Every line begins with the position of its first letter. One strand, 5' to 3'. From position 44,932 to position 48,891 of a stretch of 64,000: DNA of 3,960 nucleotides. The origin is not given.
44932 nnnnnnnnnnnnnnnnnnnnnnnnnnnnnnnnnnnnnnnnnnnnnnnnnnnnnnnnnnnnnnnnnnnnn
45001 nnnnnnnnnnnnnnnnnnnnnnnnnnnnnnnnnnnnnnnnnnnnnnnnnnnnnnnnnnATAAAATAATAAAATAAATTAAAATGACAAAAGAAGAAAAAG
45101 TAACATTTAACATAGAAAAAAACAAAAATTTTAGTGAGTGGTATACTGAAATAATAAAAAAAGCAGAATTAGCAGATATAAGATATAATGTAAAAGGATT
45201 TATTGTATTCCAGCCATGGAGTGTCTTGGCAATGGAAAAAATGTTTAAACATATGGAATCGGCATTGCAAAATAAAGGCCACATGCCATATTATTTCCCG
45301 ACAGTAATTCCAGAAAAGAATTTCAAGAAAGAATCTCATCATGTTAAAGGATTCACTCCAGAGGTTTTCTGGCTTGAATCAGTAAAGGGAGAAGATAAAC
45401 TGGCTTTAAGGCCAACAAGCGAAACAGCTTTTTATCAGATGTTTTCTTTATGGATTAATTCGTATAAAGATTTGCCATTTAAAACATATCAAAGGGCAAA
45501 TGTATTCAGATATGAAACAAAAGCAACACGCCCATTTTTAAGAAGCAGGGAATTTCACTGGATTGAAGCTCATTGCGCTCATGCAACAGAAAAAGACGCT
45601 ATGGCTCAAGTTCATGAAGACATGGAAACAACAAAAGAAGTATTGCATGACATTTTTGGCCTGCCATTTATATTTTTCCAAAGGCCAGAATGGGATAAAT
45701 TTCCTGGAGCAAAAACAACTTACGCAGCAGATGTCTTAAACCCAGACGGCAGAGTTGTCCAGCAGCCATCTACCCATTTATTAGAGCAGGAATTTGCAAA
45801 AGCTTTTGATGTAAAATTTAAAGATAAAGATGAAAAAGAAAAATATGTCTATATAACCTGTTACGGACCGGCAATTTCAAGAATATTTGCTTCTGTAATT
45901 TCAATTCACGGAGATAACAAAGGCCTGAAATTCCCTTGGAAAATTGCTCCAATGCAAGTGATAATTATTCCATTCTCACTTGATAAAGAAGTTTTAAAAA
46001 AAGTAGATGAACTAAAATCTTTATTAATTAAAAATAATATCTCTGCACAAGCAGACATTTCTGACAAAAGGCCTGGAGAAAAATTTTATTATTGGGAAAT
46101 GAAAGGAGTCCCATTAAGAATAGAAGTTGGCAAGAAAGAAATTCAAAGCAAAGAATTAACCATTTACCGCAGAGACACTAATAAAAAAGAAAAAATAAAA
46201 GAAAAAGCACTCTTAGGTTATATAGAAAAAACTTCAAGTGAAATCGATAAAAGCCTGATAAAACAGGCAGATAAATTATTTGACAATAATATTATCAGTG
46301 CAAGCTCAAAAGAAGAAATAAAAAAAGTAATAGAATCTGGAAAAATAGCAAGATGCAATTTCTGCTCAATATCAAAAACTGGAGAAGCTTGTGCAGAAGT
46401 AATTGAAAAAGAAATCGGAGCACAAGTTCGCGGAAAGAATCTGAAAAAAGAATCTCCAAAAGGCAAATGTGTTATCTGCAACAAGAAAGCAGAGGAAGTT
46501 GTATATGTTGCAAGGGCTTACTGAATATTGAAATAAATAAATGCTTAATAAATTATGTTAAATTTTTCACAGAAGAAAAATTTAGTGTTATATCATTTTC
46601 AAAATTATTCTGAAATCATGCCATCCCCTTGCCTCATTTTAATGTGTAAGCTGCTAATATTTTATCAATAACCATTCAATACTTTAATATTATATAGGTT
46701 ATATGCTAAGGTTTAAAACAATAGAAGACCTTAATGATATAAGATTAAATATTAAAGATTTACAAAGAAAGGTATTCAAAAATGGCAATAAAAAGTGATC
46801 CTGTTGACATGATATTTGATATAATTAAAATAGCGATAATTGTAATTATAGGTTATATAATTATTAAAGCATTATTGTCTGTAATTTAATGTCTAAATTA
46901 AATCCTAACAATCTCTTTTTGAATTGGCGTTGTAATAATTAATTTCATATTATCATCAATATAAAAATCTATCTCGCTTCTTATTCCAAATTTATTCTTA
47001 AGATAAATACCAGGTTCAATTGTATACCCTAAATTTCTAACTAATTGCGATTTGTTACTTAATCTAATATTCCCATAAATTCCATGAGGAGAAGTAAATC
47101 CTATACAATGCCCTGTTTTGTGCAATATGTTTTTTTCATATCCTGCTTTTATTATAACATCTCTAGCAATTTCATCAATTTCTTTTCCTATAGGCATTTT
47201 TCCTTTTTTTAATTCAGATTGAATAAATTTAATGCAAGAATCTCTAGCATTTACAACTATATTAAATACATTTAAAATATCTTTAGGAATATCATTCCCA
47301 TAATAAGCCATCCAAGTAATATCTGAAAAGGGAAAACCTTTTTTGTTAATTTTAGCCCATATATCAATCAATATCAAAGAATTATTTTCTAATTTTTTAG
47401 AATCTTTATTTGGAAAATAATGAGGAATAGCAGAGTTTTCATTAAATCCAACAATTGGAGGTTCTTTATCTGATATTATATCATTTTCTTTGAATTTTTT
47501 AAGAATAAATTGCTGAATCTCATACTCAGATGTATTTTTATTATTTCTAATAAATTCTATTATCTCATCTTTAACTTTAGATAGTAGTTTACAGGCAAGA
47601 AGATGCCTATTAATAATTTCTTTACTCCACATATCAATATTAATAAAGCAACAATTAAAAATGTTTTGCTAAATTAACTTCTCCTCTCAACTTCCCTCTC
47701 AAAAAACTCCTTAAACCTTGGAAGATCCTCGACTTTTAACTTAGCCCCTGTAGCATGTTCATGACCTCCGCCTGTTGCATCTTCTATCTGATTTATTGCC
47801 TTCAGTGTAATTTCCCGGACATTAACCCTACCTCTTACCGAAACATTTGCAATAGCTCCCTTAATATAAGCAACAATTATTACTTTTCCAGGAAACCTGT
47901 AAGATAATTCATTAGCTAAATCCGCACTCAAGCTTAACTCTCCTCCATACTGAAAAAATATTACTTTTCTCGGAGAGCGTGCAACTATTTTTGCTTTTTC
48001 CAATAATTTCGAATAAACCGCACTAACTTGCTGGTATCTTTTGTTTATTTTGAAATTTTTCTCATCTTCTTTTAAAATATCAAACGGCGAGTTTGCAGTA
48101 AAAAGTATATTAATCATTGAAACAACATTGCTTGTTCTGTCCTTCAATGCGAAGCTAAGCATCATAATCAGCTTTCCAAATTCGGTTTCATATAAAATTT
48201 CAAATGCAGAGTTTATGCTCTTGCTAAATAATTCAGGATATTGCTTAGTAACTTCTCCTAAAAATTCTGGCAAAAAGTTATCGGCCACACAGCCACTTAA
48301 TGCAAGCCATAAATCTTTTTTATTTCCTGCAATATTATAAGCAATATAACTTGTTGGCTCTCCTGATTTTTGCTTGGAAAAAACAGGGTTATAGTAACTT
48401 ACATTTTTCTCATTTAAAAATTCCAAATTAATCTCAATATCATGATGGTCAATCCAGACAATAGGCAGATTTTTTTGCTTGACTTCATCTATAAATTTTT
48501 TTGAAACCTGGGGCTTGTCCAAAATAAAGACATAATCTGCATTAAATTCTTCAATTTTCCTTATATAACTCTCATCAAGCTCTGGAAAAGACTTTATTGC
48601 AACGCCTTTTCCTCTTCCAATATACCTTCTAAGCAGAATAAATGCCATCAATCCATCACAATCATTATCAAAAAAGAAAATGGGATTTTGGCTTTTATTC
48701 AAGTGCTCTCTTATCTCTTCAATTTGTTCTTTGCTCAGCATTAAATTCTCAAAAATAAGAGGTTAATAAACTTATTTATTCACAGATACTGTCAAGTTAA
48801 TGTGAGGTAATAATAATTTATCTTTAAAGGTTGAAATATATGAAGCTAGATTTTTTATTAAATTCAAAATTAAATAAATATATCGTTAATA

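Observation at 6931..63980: Orientation-locked, multi-hairpin intergenic repeat family (IGR-A), about 32 loci in 57 kb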

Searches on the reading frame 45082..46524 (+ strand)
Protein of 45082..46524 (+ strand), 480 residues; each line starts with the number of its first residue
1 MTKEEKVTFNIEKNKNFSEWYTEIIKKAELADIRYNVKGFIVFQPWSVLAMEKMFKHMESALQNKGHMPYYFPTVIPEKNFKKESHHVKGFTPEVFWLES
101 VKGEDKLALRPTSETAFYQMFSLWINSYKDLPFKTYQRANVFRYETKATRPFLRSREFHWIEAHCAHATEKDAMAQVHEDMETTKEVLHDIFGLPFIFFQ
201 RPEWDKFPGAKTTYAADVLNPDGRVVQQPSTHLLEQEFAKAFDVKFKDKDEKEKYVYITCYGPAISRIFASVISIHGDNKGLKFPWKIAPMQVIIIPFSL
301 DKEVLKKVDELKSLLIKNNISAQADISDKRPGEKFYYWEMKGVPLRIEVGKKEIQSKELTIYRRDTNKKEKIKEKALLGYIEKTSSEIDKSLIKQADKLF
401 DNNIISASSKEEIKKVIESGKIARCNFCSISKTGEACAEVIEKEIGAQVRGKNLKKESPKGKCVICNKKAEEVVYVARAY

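Call 32: search_protein_families(library=pfam, proteins=[window:45082-46524:+], max_evalue=0.01)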
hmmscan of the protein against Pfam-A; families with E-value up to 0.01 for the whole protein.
window:45082-46524:+ (480 aa): 3 families
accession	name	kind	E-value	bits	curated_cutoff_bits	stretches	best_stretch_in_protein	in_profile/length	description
PF00587.30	tRNA-synt_2b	-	2.6e-34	119.3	29.3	1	96-275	1-178/179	tRNA synthetase class II core domain (G, H, P, S and T)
PF03129.25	HGTP_anticodon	-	2e-19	70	21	1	292-383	1-93/94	Anticodon binding domain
PF09180.16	ProRS-C_1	-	6.7e-12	45.8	31.5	1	411-480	2-71/71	Prolyl-tRNA synthetase, C-terminal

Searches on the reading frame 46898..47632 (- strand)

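Call 32: search_protein_families(library=pfam, proteins=[window:46898-47632:-], max_evalue=0.01)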
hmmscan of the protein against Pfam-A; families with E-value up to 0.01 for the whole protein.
window:46898-47632:- (244 aa): 1 family
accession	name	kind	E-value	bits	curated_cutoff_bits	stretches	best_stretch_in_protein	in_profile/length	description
PF00557.29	Peptidase_M24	-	1.6e-32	113.4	23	1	13-226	6-207/208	Metallopeptidase family M24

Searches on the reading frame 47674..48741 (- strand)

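Call 32: search_protein_families(library=pfam, proteins=[window:47674-48741:-], max_evalue=0.01)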
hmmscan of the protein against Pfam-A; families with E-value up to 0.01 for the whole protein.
window:47674-48741:- (355 aa): 3 families
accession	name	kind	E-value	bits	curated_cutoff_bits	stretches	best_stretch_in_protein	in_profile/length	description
PF02272.25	DHHA1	-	8.5e-10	39.5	25.9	1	272-352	18-101/102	DHHA1 domain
PF01368.27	DHH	-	3.2e-07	31.1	28.1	1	25-138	7-102/125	DHH family, N-terminal domain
PF00787.29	PX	-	0.0059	17.5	21.6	0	225-269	4-47/84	PX domain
